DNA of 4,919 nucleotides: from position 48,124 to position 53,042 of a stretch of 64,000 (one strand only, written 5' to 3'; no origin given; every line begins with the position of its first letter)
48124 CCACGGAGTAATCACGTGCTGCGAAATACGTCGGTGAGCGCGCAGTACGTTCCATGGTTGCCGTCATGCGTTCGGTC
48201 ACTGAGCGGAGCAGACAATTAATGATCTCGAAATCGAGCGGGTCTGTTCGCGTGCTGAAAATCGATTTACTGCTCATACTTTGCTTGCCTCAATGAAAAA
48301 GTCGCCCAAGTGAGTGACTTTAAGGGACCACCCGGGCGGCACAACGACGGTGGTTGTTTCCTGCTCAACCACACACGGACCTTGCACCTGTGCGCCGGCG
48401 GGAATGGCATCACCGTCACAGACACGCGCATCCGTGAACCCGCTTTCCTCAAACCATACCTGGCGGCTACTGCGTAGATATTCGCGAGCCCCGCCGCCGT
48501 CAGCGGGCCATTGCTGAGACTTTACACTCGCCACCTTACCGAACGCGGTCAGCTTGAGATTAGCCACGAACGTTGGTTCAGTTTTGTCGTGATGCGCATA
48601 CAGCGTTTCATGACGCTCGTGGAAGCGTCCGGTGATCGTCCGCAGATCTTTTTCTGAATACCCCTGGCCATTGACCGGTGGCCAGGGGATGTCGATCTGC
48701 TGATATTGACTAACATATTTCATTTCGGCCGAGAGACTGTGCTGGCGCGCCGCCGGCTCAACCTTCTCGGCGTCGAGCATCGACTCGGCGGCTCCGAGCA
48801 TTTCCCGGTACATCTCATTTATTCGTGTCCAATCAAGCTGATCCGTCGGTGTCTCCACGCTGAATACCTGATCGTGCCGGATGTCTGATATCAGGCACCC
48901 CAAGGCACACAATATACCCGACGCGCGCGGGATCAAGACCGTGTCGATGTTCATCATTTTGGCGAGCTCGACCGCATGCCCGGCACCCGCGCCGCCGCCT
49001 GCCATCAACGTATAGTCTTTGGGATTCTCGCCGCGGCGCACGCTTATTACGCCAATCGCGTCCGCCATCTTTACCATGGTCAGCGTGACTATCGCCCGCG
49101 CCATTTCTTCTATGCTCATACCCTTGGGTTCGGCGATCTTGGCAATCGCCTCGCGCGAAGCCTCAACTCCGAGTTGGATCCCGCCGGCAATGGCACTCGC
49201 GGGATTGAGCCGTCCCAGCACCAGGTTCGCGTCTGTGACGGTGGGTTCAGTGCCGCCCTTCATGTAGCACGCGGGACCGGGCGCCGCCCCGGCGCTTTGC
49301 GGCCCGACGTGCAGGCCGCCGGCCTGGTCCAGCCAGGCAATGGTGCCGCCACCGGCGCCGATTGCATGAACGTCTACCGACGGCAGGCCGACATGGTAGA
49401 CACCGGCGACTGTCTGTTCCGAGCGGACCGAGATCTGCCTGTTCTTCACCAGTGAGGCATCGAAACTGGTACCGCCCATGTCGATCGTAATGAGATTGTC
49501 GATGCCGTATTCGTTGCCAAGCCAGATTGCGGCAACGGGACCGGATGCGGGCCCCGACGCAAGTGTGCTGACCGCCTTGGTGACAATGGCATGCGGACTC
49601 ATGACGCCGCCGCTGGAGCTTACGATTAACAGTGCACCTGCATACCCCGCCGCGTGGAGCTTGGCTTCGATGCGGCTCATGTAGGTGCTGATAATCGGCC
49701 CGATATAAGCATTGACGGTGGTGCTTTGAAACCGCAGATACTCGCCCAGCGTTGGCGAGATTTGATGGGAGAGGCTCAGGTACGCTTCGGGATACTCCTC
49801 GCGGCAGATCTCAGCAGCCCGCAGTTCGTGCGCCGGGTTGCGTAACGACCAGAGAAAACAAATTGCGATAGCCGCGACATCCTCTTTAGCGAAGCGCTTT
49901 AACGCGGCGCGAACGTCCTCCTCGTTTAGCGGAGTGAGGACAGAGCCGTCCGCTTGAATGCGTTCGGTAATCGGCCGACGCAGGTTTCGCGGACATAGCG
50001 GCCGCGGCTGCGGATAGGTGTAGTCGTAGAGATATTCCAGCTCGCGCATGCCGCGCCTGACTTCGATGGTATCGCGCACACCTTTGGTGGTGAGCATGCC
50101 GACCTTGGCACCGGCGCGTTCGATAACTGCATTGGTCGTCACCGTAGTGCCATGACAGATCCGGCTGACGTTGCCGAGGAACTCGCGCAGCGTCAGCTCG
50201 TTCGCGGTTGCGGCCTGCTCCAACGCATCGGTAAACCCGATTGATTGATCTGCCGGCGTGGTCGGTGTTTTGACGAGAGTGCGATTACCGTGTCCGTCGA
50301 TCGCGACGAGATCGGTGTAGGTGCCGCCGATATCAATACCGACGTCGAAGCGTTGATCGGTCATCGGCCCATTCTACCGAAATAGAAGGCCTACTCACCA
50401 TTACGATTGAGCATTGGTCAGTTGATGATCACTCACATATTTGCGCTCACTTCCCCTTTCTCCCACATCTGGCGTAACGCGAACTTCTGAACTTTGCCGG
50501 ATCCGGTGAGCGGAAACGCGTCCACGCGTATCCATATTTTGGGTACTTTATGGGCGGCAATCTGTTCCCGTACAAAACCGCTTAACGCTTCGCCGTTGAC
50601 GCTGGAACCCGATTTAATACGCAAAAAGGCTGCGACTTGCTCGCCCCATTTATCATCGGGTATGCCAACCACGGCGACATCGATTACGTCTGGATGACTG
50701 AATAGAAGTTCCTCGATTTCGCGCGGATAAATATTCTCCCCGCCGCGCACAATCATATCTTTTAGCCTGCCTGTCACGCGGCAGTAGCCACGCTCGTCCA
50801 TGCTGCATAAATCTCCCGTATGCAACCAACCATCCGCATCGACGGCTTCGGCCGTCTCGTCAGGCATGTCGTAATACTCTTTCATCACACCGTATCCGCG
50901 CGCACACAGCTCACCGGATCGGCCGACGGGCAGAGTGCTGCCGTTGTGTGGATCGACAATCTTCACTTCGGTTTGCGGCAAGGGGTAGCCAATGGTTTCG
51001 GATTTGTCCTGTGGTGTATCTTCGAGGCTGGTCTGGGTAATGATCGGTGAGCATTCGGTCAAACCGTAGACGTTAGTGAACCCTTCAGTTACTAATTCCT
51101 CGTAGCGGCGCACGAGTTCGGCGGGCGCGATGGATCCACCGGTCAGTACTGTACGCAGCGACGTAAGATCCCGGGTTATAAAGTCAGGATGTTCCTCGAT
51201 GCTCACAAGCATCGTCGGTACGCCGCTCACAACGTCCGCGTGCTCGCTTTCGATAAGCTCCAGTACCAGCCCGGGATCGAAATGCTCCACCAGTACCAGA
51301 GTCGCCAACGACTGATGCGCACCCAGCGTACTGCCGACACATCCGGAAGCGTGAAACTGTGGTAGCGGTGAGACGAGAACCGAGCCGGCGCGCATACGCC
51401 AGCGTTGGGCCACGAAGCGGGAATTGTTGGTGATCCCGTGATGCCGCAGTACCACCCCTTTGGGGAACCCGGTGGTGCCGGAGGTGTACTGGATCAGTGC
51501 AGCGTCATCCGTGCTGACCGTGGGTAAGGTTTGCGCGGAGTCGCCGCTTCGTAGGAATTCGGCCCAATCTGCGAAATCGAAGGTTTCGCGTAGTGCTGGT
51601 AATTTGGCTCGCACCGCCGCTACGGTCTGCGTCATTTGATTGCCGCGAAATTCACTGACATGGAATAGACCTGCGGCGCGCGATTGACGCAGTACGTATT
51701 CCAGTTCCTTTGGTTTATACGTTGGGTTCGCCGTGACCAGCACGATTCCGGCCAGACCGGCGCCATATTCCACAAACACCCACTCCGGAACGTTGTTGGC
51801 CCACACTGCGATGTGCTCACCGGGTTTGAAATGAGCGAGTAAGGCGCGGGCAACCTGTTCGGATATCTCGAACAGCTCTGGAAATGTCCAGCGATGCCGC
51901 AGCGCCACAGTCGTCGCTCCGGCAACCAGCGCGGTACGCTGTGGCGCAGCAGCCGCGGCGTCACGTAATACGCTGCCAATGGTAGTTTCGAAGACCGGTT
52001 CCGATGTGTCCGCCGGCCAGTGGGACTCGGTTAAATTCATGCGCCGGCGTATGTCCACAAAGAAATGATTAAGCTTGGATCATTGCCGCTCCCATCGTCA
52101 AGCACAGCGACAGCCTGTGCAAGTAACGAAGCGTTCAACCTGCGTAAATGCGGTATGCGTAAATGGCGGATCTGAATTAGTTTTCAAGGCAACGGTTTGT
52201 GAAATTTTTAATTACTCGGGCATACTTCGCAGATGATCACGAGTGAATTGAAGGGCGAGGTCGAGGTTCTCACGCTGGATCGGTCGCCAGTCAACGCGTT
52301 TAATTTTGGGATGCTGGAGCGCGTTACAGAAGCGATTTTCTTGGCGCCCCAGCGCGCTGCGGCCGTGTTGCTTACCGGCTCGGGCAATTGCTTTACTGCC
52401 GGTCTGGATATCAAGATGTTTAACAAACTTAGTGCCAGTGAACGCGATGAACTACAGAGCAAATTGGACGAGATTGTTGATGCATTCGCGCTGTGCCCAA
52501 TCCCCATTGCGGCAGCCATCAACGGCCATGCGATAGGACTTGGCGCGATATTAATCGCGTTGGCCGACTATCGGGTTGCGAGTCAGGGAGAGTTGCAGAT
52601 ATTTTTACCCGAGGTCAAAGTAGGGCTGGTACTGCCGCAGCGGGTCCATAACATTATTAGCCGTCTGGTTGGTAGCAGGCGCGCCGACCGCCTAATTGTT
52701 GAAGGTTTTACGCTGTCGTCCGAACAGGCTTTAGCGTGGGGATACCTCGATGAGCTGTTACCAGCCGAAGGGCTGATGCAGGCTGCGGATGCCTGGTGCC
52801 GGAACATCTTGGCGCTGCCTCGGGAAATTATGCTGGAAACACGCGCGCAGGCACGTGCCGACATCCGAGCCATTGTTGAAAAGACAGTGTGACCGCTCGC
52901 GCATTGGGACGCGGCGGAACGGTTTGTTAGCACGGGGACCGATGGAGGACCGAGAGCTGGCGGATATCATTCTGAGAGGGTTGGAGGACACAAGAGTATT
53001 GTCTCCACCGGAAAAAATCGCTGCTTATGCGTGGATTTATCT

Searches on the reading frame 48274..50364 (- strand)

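Call 7: search_protein_families(library=pfam, proteins=[window:48274-50364:-])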
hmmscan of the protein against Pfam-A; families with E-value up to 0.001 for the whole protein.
window:48274-50364:- (696 aa): 3 families
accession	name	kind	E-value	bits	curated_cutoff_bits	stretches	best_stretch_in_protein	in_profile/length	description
PF01968.24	Hydantoinase_A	-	2.3e-81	273.7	22.9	1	211-498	1-290/291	Hydantoinase/oxoprolinase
PF05378.19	Hydant_A_N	-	5.3e-51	173.3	25.2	1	8-190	2-175/176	Hydantoinase/oxoprolinase N-terminal region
PF19278.4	Hydant_A_C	-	7.9e-12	45.4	21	1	514-681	13-180/193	Hydantoinase/oxoprolinase C-terminal domain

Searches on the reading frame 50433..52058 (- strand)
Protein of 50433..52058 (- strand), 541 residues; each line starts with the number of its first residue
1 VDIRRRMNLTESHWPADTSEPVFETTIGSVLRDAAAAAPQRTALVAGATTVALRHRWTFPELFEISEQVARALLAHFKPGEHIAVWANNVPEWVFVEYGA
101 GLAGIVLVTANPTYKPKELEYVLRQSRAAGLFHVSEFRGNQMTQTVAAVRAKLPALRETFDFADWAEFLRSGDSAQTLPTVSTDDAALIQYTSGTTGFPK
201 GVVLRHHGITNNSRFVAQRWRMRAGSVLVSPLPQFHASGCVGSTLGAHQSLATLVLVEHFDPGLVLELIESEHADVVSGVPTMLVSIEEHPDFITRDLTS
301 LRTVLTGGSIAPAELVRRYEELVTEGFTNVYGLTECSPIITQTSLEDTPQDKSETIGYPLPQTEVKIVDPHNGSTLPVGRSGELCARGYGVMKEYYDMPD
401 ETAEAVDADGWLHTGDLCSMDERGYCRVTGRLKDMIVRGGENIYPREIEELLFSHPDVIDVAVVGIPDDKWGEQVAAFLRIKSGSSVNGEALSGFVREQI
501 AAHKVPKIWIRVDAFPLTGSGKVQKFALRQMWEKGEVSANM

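Call 4: search_protein_families(library=pfam, proteins=[window:50433-52058:-])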
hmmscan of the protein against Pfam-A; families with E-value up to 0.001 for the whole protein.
window:50433-52058:- (541 aa): 2 families
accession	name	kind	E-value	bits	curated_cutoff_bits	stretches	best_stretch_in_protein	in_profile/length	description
PF00501.34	AMP-binding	-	3e-86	290.1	29.9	1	32-396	2-384/384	AMP-binding enzyme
PF13193.12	AMP-binding_C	-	2.1e-18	67.4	24.5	1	447-522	1-76/76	AMP-binding enzyme C-terminal domain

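Call 5: search_protein_families(library=ncbifam, proteins=[window:50433-52058:-])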
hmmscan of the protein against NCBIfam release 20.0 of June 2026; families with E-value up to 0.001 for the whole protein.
window:50433-52058:- (541 aa): 108 families (the best 25 are shown)
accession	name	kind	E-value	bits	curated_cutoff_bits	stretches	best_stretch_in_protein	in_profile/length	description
NF009233.0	PRK12583.1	subfamily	1.3e-155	519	832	1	11-531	4-549/558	fatty acid CoA ligase family protein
NF004837.0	PRK06187.1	subfamily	2.5e-121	405.6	476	1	24-536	7-526/531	long-chain-fatty-acid--CoA ligase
NF005801.1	PRK07656.1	equivalog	8.7e-107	357.8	657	1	26-529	2-500/500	FadD3 family acyl-CoA ligase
NF006182.0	PRK08316.1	subfamily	5.8e-102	341.8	663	1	22-534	8-519/523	fatty acyl-CoA synthetase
NF004114.0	PRK05605.1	equivalog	2.8e-89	300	766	2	148-531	183-568/575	long-chain-fatty-acid--CoA ligase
NF005307.0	PRK06839.1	equivalog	5.5e-89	299.1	748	1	38-530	15-491/496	o-succinylbenzoate--CoA ligase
NF005702.0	PRK07514.1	subfamily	4.7e-87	292.5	558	1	51-533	24-501/506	malonyl-CoA synthase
NF006181.0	PRK08314.1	subfamily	2.4e-86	290.2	705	2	150-529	172-551/563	long-chain-fatty-acid--CoA ligase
NF005714.0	PRK07529.1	subfamily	1.7e-81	274.5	632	2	171-530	205-574/640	acyl-CoA synthetase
NF004758.0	PRK06087.1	equivalog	3.3e-81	273.3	736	1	24-530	23-533/548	medium-chain fatty-acid--CoA ligase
NF006020.0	PRK08162.1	subfamily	5.4e-80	269.3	677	1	31-533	25-539/545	acyl-CoA synthetase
NF005220.0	PRK06710.1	equivalog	6.8e-79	265.4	1116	2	165-528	187-549/563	long-chain-fatty-acid--CoA ligase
NF005676.0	PRK07470.1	equivalog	7.2e-79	265.8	774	1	27-538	22-536/544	acyl-CoA synthetase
NF004822.0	PRK06178.1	equivalog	2.9e-78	263.9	782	1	8-533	16-568/571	acyl-CoA synthetase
NF052580.1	Str24CoAsynCasG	equivalog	7.2e-78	262.3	750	1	52-525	61-543/548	steroid-24-oyl-CoA synthetase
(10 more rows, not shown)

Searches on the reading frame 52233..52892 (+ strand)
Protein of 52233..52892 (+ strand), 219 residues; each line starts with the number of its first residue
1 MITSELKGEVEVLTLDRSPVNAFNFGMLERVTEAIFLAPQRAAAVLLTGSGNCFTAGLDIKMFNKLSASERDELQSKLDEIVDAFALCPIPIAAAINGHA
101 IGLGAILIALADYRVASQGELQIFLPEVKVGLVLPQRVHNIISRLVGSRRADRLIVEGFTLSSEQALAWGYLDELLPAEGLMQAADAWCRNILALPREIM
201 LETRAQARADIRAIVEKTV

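Call 4: search_protein_families(library=pfam, proteins=[window:52233-52892:+])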
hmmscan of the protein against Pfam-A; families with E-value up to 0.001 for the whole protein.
window:52233-52892:+ (219 aa): 2 families
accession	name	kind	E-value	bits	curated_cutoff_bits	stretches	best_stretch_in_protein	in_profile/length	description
PF00378.25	ECH_1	-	5.8e-31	108.2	27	1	8-207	4-205/251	Enoyl-CoA hydratase/isomerase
PF16113.10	ECH_2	-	4.3e-13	49.9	27.2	1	11-187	2-183/335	Enoyl-CoA hydratase/isomerase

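Call 5: search_protein_families(library=ncbifam, proteins=[window:52233-52892:+])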
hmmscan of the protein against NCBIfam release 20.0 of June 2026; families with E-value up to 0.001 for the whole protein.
window:52233-52892:+ (219 aa): 67 families (the best 25 are shown)
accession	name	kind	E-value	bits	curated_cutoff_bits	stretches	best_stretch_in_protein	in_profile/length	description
NF004858.0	PRK06213.1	equivalog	1.1e-34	120.2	171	1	1-217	4-219/230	crotonase/enoyl-CoA hydratase family protein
NF005891.0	PRK07854.1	equivalog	5.8e-25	88.3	237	1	4-192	4-184/243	enoyl-CoA hydratase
NF004524.0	PRK05869.1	equivalog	8.1e-25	87.6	326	1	9-206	17-215/254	enoyl-CoA hydratase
NF005803.0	PRK07658.1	equivalog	2e-24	86.4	313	1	3-192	5-196/257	enoyl-CoA hydratase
NF005073.0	PRK06495.1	subfamily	2.5e-24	86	296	1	3-193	7-197/257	enoyl-CoA hydratase/isomerase family protein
NF006699.0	PRK09245.1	subfamily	3.9e-23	82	354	1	3-199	6-212/266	crotonase/enoyl-CoA hydratase family protein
NF004840.0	PRK06190.1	equivalog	4.2e-23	82.3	253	1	2-208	6-214/260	enoyl-CoA hydratase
NF004795.0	PRK06143.1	subfamily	6.5e-23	81.6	283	1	13-202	23-213/260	enoyl-CoA hydratase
NF004796.0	PRK06144.1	subfamily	8.1e-23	81.2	272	1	2-195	10-208/262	enoyl-CoA hydratase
NF006007.0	PRK08138.1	subfamily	1.6e-22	80.1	355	1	6-196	14-204/261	enoyl-CoA hydratase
NF008727.0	PRK11730.1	equivalog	4.7e-22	78.1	870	1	12-194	20-206/717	fatty acid oxidation complex subunit alpha FadB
NF006107.0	PRK08258.1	equivalog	1.7e-21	76.7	330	1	5-200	22-224/277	enoyl-CoA hydratase family protein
NF005804.0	PRK07659.1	equivalog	5.1e-21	75.3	311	1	2-205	8-212/260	enoyl-CoA hydratase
NF006566.0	PRK09076.1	subfamily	1.3e-20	74.1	286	1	2-192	7-199/260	enoyl-CoA hydratase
NF051848.1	EnCoAHydtEchA19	equivalog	2.1e-20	73.3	400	1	5-194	5-199/258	enoyl-CoA hydratase EchA19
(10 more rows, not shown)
